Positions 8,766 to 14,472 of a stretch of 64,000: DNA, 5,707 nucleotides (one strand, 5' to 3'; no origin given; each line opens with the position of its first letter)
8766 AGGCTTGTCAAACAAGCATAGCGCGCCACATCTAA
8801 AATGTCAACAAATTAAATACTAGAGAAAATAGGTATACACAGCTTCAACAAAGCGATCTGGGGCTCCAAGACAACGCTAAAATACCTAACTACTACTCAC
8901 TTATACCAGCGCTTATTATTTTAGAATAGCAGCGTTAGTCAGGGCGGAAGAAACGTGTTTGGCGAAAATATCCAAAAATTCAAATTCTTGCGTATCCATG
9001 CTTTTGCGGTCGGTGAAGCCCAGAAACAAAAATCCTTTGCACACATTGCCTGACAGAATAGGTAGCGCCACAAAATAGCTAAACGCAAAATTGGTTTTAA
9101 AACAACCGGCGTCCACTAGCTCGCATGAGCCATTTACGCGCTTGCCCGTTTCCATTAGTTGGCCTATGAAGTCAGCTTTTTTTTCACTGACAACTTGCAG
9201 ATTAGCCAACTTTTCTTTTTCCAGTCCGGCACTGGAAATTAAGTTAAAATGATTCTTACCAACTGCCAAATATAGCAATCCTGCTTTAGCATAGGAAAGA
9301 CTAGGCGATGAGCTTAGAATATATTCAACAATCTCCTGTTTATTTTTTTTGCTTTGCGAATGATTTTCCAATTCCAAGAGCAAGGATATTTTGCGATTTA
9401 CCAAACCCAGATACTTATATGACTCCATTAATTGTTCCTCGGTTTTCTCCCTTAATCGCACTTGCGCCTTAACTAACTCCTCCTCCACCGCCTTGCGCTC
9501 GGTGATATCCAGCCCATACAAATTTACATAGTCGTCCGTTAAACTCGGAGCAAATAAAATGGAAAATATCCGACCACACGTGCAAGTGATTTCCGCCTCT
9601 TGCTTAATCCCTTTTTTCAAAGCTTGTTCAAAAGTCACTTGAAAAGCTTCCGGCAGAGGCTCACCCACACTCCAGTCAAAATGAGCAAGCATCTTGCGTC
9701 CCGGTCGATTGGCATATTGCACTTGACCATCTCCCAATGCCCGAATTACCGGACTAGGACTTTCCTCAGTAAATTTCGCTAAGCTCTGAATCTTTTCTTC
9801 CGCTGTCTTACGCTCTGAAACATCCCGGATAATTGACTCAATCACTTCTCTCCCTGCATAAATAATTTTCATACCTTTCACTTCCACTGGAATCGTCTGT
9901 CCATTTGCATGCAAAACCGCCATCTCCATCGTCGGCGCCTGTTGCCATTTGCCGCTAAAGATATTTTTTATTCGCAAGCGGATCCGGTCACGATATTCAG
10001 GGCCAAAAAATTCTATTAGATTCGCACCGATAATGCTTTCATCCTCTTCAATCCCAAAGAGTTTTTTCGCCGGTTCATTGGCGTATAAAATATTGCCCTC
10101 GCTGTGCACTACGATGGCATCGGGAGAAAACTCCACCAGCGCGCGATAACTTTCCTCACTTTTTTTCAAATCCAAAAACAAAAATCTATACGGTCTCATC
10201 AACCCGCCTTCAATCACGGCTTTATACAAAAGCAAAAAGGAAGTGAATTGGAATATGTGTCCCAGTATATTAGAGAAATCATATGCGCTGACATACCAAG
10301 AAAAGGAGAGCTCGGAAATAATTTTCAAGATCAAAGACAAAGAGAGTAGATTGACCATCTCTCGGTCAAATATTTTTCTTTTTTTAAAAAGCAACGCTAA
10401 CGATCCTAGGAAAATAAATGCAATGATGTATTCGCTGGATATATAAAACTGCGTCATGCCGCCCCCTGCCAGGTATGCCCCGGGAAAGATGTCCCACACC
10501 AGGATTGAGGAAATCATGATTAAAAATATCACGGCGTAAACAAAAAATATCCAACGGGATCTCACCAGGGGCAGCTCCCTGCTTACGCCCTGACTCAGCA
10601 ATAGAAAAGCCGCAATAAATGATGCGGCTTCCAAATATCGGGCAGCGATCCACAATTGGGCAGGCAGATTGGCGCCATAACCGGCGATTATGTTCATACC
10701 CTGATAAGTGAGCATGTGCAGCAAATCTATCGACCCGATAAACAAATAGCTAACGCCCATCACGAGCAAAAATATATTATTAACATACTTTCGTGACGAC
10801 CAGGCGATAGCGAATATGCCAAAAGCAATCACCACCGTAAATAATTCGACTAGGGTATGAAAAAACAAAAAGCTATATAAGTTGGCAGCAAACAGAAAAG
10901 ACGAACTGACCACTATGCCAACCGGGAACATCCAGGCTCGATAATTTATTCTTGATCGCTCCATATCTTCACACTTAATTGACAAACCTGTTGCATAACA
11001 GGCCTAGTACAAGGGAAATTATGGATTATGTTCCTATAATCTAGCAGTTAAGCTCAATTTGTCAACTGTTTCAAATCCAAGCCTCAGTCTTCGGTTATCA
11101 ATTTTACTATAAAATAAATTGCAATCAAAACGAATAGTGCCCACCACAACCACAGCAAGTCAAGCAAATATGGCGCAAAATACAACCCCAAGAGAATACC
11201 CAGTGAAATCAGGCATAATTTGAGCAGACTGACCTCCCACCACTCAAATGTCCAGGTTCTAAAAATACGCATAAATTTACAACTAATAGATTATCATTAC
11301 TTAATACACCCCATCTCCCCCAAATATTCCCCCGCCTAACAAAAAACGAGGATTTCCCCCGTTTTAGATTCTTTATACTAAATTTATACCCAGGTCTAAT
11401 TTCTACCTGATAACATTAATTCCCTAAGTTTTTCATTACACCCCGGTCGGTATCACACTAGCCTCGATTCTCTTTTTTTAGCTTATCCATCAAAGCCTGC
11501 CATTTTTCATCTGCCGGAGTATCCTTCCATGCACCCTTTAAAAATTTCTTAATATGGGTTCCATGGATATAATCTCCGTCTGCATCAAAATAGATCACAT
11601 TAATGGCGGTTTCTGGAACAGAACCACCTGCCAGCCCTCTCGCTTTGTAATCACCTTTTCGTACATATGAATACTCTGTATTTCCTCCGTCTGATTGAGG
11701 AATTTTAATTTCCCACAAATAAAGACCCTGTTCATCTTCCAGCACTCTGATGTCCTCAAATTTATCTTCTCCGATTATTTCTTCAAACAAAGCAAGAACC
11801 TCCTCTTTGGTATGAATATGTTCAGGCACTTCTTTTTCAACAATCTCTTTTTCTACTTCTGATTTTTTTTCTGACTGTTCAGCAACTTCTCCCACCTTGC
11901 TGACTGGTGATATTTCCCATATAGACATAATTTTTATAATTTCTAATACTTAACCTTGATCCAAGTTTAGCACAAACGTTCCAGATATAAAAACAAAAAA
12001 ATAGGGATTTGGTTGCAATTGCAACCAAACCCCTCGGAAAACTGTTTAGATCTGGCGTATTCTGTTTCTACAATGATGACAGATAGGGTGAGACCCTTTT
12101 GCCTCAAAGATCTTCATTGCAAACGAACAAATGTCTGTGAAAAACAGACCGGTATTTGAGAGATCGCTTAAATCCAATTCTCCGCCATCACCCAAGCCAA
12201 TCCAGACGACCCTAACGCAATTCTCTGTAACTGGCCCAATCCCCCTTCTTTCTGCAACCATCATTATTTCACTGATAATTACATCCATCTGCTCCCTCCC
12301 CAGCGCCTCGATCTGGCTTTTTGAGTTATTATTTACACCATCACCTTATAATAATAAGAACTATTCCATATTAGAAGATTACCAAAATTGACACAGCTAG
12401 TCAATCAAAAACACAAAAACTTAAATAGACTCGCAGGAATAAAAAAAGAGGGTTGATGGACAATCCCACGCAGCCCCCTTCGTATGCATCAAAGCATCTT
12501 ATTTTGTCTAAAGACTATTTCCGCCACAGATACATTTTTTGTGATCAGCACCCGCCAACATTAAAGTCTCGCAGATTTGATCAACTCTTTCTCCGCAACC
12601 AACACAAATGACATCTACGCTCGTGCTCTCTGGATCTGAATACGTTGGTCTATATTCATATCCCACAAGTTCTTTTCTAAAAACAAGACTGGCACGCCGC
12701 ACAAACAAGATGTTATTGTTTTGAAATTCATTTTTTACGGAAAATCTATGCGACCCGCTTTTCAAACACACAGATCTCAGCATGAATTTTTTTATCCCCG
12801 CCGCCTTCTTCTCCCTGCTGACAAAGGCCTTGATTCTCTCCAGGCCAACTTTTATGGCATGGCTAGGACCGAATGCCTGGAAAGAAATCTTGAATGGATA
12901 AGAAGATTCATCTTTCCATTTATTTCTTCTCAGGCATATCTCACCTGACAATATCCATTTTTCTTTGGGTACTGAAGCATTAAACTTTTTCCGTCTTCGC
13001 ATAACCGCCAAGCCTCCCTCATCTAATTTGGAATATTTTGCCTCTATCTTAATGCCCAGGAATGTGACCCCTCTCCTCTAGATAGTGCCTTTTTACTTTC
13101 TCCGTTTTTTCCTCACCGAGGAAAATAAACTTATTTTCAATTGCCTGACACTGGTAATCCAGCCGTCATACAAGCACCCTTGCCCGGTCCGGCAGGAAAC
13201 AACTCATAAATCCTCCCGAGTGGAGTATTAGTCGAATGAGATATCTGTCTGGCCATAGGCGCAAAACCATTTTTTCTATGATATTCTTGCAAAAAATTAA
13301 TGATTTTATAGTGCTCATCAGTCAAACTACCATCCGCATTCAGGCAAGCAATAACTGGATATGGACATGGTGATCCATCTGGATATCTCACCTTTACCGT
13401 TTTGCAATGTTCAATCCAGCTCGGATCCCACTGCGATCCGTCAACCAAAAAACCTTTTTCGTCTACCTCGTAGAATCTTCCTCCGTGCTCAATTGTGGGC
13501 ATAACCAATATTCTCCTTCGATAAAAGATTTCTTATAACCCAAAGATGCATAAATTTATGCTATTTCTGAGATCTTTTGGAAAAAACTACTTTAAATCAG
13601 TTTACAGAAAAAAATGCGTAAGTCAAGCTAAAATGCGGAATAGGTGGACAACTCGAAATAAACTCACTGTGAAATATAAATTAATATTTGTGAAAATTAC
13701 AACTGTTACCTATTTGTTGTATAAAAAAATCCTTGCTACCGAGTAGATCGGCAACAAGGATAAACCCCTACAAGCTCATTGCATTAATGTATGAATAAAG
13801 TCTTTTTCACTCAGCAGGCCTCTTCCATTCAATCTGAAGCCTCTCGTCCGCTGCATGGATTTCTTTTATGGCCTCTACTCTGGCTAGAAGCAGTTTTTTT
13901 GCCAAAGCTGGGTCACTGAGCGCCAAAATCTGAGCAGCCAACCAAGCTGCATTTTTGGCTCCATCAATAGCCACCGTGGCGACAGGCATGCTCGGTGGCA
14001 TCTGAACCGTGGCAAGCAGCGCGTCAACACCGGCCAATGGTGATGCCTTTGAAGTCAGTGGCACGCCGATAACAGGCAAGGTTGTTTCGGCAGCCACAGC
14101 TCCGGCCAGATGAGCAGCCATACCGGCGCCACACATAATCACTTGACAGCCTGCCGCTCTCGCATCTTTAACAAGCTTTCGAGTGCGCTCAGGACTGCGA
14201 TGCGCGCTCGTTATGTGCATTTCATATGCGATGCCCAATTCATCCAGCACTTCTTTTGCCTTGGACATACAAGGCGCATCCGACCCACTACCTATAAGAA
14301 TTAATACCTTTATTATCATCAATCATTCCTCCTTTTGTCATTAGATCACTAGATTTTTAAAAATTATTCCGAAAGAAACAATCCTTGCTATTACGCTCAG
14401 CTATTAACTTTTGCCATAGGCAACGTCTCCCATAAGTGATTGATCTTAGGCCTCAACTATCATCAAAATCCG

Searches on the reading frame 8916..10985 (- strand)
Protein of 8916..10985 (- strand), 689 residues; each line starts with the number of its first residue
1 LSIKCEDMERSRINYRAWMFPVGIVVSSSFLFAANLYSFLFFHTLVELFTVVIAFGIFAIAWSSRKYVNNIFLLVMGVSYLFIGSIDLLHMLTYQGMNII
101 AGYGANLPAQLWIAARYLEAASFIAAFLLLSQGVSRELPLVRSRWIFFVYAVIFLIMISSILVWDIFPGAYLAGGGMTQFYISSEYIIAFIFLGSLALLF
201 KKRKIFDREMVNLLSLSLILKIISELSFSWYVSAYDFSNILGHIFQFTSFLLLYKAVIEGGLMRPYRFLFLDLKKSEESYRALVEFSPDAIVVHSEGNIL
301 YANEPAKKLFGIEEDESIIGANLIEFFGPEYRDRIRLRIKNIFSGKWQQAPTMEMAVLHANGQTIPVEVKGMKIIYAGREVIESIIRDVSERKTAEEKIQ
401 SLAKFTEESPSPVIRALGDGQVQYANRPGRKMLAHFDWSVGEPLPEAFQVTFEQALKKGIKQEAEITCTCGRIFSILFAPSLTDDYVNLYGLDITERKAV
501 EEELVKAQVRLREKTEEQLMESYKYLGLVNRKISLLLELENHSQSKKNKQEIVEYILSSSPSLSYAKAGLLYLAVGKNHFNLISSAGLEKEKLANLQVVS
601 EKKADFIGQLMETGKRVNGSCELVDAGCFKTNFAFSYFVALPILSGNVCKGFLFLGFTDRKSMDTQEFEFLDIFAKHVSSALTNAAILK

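Call 21: search_protein_families(library=ncbifam, proteins=[window:8916-10985:-], max_evalue=0.001)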
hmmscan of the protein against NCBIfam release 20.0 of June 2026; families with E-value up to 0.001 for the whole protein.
window:8916-10985:- (689 aa): 4 families
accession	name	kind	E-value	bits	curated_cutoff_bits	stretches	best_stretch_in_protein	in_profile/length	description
NF047874.1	MASE3_PAS_HK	subfamily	5.7e-85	286.4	560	1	30-408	3-394/655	MASE3 domain-containing sensor histidine kinase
TIGR00229.1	sensory_box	domain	4.6e-26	91.4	22.9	1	274-398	1-125/126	PAS domain S-box protein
TIGR02040.1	PpsR-CrtJ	equivalog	1.8e-06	27.3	275.4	1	273-427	128-279/442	transcriptional regulator PpsR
NF053781.1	cdiGMPphdstlr2612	equivalog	1.7e-05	22.6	1600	0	271-341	708-778/1268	Tlr1612 family c-di-GMP phosphodiesterase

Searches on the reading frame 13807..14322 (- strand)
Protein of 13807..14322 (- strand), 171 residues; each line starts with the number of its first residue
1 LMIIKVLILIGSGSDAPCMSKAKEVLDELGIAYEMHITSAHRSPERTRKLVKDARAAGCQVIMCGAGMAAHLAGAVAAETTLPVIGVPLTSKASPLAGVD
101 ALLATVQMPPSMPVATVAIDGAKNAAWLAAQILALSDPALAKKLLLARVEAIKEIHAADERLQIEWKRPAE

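Call 21: search_protein_families(library=ncbifam, proteins=[window:13807-14322:-], max_evalue=0.001)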
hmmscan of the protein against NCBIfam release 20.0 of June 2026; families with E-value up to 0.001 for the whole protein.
window:13807-14322:- (171 aa): 2 families
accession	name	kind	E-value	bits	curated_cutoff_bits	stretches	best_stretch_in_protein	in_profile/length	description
TIGR01162.1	purE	equivalog_domain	1.8e-52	177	149.6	1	6-162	1-155/156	5-(carboxyamino)imidazole ribonucleotide mutase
NF033503.1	LarB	equivalog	9.4e-09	35.3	175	1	5-133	81-207/209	nickel pincer cofactor biosynthesis protein LarB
